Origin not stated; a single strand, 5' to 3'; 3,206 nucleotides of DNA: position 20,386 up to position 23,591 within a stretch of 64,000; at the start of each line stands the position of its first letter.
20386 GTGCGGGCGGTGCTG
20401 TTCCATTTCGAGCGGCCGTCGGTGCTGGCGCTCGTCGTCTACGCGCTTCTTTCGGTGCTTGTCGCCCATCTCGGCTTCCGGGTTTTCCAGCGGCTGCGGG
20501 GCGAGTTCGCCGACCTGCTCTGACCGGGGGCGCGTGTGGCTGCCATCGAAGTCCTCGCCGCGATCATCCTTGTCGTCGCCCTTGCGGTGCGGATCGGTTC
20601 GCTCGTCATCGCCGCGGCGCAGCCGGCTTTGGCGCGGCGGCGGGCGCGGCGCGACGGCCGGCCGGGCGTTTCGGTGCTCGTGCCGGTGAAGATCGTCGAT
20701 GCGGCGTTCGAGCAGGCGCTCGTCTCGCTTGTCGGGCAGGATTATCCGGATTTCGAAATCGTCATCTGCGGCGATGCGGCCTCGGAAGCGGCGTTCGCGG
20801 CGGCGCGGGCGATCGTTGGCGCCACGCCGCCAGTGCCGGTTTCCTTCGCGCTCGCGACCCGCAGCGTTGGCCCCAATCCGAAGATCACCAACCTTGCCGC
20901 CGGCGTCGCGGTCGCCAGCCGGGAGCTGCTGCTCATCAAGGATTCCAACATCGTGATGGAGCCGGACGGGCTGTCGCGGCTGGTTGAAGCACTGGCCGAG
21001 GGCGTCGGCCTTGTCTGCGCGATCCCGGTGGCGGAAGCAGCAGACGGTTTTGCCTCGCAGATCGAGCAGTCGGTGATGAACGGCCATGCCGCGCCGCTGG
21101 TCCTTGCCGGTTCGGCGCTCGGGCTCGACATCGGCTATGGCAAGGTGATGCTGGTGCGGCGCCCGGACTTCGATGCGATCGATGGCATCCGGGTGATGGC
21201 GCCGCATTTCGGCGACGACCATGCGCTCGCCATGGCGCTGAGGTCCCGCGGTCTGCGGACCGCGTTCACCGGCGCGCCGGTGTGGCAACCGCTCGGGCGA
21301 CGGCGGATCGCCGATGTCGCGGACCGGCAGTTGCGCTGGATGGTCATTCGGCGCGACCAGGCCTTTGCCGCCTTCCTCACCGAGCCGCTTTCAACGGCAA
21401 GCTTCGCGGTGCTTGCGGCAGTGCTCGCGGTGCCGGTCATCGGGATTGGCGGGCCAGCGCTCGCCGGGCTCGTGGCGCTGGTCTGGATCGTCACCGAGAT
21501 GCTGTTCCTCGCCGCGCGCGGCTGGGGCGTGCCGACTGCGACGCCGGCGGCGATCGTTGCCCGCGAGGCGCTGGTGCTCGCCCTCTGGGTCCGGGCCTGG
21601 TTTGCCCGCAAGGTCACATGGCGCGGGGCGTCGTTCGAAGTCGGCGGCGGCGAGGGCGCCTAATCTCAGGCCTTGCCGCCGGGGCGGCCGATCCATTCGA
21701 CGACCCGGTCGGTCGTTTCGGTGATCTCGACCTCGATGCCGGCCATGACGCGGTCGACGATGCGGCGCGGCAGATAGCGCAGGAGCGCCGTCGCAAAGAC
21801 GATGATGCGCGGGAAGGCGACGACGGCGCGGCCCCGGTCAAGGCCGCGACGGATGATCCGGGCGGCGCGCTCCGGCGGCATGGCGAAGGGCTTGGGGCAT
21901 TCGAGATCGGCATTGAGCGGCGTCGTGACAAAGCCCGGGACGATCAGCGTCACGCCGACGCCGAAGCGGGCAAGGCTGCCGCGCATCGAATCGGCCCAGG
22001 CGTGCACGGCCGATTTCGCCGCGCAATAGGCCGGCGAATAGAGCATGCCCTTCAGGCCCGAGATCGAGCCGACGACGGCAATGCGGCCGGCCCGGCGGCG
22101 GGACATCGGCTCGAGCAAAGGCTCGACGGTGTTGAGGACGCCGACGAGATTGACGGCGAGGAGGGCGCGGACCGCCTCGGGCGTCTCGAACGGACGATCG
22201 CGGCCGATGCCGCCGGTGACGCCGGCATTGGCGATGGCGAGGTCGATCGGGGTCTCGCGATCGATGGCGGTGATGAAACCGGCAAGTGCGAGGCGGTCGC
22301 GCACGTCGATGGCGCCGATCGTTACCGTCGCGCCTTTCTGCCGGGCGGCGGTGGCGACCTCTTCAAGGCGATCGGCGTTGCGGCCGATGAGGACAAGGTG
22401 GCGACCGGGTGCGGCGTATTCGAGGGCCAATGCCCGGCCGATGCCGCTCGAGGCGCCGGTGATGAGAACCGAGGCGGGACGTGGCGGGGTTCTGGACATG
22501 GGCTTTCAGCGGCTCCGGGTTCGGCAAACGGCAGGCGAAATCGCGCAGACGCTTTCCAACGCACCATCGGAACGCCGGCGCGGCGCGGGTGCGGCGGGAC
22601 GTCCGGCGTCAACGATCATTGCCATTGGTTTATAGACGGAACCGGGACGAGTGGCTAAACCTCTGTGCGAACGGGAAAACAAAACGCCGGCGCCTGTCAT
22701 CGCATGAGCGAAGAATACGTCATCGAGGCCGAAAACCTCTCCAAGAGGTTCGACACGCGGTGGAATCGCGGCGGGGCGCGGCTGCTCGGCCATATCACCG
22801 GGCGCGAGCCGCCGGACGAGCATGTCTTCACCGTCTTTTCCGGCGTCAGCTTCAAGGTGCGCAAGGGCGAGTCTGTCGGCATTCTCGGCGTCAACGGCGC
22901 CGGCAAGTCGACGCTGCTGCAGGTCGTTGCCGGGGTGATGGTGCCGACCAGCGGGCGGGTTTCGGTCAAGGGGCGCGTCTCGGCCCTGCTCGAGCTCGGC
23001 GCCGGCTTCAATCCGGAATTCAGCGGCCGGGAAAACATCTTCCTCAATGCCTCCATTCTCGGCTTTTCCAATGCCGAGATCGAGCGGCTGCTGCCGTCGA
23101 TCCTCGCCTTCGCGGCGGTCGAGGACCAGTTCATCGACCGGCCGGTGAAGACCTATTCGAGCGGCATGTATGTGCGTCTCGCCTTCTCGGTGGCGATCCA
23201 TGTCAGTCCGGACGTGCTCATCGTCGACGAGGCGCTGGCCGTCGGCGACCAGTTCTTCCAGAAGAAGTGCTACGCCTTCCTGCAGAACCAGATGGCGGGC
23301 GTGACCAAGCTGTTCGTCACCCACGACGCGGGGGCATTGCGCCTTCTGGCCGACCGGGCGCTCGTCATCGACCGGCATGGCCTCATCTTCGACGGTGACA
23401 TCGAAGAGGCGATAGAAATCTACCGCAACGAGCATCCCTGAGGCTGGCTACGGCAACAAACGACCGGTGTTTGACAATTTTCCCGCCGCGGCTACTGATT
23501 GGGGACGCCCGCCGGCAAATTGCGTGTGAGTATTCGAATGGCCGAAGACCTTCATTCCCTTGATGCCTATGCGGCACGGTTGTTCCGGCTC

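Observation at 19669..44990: ~25-kb glycan/glycolipid biosynthesis-export supercluster of unusual composition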

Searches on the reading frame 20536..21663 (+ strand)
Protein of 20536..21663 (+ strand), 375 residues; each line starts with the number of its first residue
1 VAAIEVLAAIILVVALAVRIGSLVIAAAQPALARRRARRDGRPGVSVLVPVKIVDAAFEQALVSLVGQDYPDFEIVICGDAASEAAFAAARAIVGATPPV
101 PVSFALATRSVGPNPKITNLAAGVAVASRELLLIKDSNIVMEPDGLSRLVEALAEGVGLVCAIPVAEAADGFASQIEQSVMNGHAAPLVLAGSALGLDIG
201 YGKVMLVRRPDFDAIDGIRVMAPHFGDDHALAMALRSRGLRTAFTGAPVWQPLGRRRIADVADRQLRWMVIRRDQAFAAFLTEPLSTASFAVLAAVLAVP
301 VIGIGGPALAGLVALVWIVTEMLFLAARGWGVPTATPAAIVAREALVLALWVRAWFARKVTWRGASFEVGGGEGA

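Call 7: search_protein_families(library=pfam, proteins=[window:20536-21663:+], max_evalue=0.001)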
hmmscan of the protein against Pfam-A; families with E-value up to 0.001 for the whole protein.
window:20536-21663:+ (375 aa): 4 families
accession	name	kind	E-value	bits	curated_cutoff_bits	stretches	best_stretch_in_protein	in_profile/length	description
PF13506.12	Glyco_transf_21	-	2.2e-40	138.4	21.7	1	103-269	5-173/174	Glycosyl transferase family 21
PF13641.12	Glyco_tranf_2_3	-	1.3e-17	65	27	1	43-269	1-228/230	Glycosyltransferase like family 2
PF13632.12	Glyco_trans_2_3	-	1.7e-06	28.5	27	1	136-315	6-191/198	Glycosyl transferase family group 2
PF00535.33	Glycos_transf_2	-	1e-05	26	23.3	1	46-170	1-121/168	Glycosyl transferase family 2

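Call 10: search_protein_families(library=ncbifam, proteins=[window:20536-21663:+], max_evalue=0.00001)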
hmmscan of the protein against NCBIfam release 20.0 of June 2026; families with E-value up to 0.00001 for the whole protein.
window:20536-21663:+ (375 aa): 2 families
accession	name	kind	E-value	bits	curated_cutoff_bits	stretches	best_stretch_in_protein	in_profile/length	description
TIGR03472.1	HpnI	equivalog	9.1e-54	182.7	310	1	4-371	4-366/373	bacteriohopanetetrol glucosamine biosynthesis glycosyltransferase HpnI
TIGR03469.1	HpnB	hypoth_equivalog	3.6e-09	36.1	379.25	1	34-154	35-161/386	hopene-associated glycosyltransferase HpnB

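Call 68: search_solved_structures(query=window:20536-21663:+, max_evalue=0.001)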
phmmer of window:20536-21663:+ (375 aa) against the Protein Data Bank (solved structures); distinct sequences matched with E-value up to 0.001: 2.
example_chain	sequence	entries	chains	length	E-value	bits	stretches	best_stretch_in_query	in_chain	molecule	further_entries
26qs_A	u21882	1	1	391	1.1e-32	116.8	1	41-368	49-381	Ceramide glucosyltransferase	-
26qf_A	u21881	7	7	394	1.1e-32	116.8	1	41-368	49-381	Ceramide glucosyltransferase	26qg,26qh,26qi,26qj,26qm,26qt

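Call 90: find_related_loci(query=window:20536-21663:+, collection=metagenome_contigs, flank=10000)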
Query window:20536-21663:+ (375 aa) in metagenome_contigs; peptide patterns used: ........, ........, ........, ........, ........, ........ (x = any residue, [..] = any of these).
600 stretches matched a pattern (row limit reached: there are more); 369 encode a relative of the query (tblastn E <= 1e-3); the best 80 are kept; 80 distinct loci.
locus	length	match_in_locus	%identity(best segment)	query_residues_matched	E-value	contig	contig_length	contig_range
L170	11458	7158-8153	37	34-364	1e-51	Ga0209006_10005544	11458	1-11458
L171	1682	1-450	59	220-369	6e-49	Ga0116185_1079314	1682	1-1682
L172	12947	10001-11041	33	32-373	5e-37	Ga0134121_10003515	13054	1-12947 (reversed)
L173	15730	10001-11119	30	13-372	5e-36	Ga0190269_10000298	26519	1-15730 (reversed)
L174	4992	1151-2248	31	7-373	1e-34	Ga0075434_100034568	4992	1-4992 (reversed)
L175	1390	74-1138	29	23-373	6e-31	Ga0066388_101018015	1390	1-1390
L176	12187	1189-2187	29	43-372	1e-29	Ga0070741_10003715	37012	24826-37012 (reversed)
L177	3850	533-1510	31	40-367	6e-30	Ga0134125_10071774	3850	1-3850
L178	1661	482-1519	28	32-373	6e-30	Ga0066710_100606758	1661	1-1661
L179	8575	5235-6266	28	35-373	6e-29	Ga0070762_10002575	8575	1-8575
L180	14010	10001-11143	29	1-373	4e-29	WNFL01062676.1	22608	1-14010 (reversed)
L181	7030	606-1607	28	43-373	1e-28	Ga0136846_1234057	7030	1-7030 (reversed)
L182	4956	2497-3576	28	32-370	2e-28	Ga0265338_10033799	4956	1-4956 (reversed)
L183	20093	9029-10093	30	24-373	2e-28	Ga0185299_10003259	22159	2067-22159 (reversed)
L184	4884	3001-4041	29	33-372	2e-28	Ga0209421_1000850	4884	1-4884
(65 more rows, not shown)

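Call 94: search_protein_families(library=pfam, proteins=[L170:270-4988:-, L170:8332-9681:+, L170:9678-10553:+, L170:10576-11448:-], max_evalue=0.001)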
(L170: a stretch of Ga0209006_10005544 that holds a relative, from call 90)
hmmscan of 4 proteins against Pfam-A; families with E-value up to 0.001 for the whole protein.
L170:270-4988:- (1572 aa): 10 families
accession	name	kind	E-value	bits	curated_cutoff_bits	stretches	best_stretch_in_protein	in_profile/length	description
PF00109.32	ketoacyl-synt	-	2.5e-94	316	20.8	1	19-266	3-252/252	Beta-ketoacyl synthase, N-terminal domain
PF00698.26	Acyl_transf_1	-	6.2e-74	249.8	32.7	1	545-831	2-289/319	Acyl transferase domain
PF02801.28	Ketoacyl-synt_C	-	7.8e-41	139.2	20.8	1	275-391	2-118/119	Beta-ketoacyl synthase, C-terminal domain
PF14765.12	PS-DH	-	4.8e-39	134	23.7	1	1022-1176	2-161/166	Polyketide synthase dehydratase N-terminal domain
PF21089.3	PKS_DH_N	-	2.9e-21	75.8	27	1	902-995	1-100/103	Polyketide synthase dehydratase domain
PF13193.12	AMP-binding_C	-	1.8e-16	61.2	24.5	1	1478-1555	1-76/76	AMP-binding enzyme C-terminal domain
PF16197.11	KAsynt_C_assoc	-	2.1e-15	57.5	33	1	394-498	1-103/111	Ketoacyl-synthetase C-terminal extension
PF22621.2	CurL-like_PKS_C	-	7e-11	42.4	27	1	458-519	3-64/64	CurL-like, PKS C-terminal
PF22336.2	RhiE-like_linker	-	5.9e-06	26.6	27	1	461-524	3-65/67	RhiE-like, KS-MAT linker domain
PF08242.18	Methyltransf_12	-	1.1e-05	26.5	30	1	1393-1452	1-58/98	Methyltransferase domain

L170:8332-9681:+ (449 aa): 4 families
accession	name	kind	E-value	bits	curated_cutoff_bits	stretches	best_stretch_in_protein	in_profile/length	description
PF13641.12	Glyco_tranf_2_3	-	2.3e-29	103.5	27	1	62-292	1-229/230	Glycosyltransferase like family 2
PF13632.12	Glyco_trans_2_3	-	6e-24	85.4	27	1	151-339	1-196/198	Glycosyl transferase family group 2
PF00535.33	Glycos_transf_2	-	6.6e-16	59.1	23.3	1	68-198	4-129/168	Glycosyl transferase family 2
PF13506.12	Glyco_transf_21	-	2.5e-09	37.3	21.7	1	136-292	18-174/174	Glycosyl transferase family 21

L170:9678-10553:+ (291 aa): 0 families

L170:10576-11448:- (290 aa): 1 family
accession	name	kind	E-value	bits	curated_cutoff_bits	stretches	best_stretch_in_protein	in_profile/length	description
PF03739.19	LptF_LptG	-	5.9e-12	45.7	27.9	1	17-211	155-348/353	Lipopolysaccharide export system permease LptF/LptG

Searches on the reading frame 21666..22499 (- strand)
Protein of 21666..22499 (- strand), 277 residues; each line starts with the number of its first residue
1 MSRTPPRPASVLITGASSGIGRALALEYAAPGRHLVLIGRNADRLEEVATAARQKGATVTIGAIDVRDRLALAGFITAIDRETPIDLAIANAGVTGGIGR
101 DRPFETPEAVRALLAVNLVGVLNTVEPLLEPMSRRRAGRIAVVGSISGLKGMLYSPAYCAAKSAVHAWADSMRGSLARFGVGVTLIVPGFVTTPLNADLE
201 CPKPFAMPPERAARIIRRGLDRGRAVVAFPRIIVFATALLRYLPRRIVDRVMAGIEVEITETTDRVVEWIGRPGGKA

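Call 7: search_protein_families(library=pfam, proteins=[window:21666-22499:-], max_evalue=0.001)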
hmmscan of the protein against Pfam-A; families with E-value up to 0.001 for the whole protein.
window:21666-22499:- (277 aa): 3 families
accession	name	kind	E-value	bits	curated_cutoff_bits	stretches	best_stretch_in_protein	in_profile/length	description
PF00106.31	adh_short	-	3.3e-40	138.1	26.6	1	11-199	3-190/195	short chain dehydrogenase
PF13561.12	adh_short_C2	-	7e-22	78.6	27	1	15-200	1-185/236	Enoyl-(Acyl carrier protein) reductase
PF08659.16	KR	-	7.1e-13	49.3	22.6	1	9-174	1-165/180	KR domain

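Call 10: search_protein_families(library=ncbifam, proteins=[window:21666-22499:-], max_evalue=0.00001)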
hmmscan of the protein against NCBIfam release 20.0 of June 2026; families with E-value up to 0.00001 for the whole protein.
window:21666-22499:- (277 aa): 197 families (the best 25 are shown)
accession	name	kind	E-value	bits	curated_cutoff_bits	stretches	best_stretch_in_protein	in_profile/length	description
NF005437.0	PRK07024.1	equivalog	8.3e-55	186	266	1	8-254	4-249/259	SDR family oxidoreductase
NF005878.0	PRK07825.1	subfamily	2.8e-36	125.3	287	1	9-257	10-254/278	short chain dehydrogenase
NF004825.0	PRK06181.1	equivalog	2.6e-35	122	215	1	10-196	8-193/268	SDR family oxidoreductase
NF006099.0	PRK08251.1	equivalog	3.9e-35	121.3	253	1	10-251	6-249/250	SDR family oxidoreductase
NF005881.0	PRK07832.1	equivalog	1.2e-34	119.8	296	1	10-199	11-201/287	SDR family oxidoreductase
NF005489.0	PRK07102.1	equivalog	2.1e-34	119.2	267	1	10-251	3-241/243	SDR family oxidoreductase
NF004526.0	PRK05872.1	subfamily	1.3e-32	113.1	276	1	10-266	12-279/297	short-chain dehydrogenase/reductase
NF005495.0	PRK07109.1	subfamily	8e-32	110.8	264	1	8-258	8-265/334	SDR family oxidoreductase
NF009466.0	PRK12826.1-2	subfamily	1.3e-31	110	222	1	10-196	5-192/248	3-oxoacyl-ACP reductase FabG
NF004514.1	PRK05855.1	equivalog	2.1e-31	109.2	455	1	10-195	315-500/578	SDR family oxidoreductase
NF004765.0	PRK06101.1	equivalog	7.4e-30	103.8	406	1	9-250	2-233/241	SDR family oxidoreductase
NF040690.1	mycolate_SDR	equivalog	1.4e-29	103.4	380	1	7-195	7-193/265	mycolate reductase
NF005806.0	PRK07666.1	equivalog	1.8e-29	102.7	286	1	11-200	10-198/239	3-ketoacyl-ACP reductase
TIGR01830.1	3oxo_ACP_reduc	equivalog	2.9e-29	102.5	297.75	1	11-200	1-190/239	3-oxoacyl-[acyl-carrier-protein] reductase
NF004823.0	PRK06179.1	subfamily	1.2e-28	100.4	310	1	10-199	7-187/271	oxidoreductase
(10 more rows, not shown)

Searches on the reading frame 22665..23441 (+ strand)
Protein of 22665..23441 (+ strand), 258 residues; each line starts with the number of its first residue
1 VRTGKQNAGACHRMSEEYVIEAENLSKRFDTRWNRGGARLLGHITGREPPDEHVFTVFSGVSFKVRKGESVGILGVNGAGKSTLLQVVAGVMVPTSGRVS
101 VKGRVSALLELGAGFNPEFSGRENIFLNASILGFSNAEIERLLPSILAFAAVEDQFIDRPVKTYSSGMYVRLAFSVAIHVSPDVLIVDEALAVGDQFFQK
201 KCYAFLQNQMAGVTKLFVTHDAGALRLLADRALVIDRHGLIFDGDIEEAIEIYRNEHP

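Call 7: search_protein_families(library=pfam, proteins=[window:22665-23441:+], max_evalue=0.001)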
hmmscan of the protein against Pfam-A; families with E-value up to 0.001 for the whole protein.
window:22665-23441:+ (258 aa): 2 families
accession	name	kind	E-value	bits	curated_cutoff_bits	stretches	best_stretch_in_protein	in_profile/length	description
PF00005.33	ABC_tran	-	6.1e-20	72.7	25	1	59-191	2-136/137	ABC transporter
PF13555.12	AAA_29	-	3.6e-05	23.9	27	1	58-96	12-50/61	P-loop containing region of AAA domain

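Call 10: search_protein_families(library=ncbifam, proteins=[window:22665-23441:+], max_evalue=0.00001)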
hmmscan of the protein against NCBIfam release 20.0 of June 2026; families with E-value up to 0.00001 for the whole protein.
window:22665-23441:+ (258 aa): 169 families (the best 25 are shown)
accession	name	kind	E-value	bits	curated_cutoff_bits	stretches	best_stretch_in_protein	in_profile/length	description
NF010065.0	PRK13545.1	equivalog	1.6e-50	172.4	538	1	57-254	39-235/549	teichoic acids export protein ATP-binding subunit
NF010066.0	PRK13546.1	equivalog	4e-43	147.7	320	1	53-253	35-234/264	teichoic acids export ABC transporter ATP-binding subunit TagH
NF050108.1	galactan_ABC_ATP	equivalog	1.3e-42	145.7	400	1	49-255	36-242/244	galactan export ABC transporter ATP-binding subunit Wzt/RfbE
TIGR01188.1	drrA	subfamily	2.2e-25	89.6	312.45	1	56-248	7-210/302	daunorubicin resistance ABC transporter, ATP-binding protein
NF010059.0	PRK13536.1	equivalog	4.9e-24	84.7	549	1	57-250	58-262/342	nodulation factor ABC transporter ATP-binding protein NodI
NF010060.0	PRK13537.1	equivalog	6.8e-24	84.3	521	1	56-251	29-235/314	nodulation factor ABC transporter ATP-binding protein NodI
TIGR04521.1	ECF_ATPase_2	equivalog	6.8e-23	81.1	330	2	57-105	20-68/279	energy-coupling factor transporter ATPase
TIGR01288.1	nodI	equivalog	9.3e-23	80.7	424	1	57-247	19-220/303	nodulation factor ABC transporter ATP-binding protein NodI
TIGR02769.1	nickel_nikE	equivalog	5.9e-22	78.4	332.55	2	135-241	122-230/265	nickel import ATP-binding protein NikE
TIGR01166.1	cbiO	subfamily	1.3e-21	76.9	211.8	2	56-104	6-54/190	cobalt ABC transporter, ATP-binding protein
NF007739.0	PRK10419.1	subfamily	1.6e-21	77.1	354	2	137-242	125-232/268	nickel ABC transporter ATP-binding protein NikE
TIGR03375.1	type_I_sec_LssB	subfamily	5e-20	71.4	693.1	2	57-103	482-528/696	type I secretion system permease/ATPase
NF040933.2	ABC_arch_GlcV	equivalog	2.5e-19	69.4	450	2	56-104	20-68/357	glucose ABC transporter ATP-binding protein GlcV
TIGR00968.1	3a0106s01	subfamily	2.8e-19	69.6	342.75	1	55-254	13-220/237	sulfate ABC transporter ATP-binding protein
TIGR04520.1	ECF_ATPase_1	equivalog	4.6e-19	68.9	315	2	56-104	16-64/269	energy-coupling factor transporter ATPase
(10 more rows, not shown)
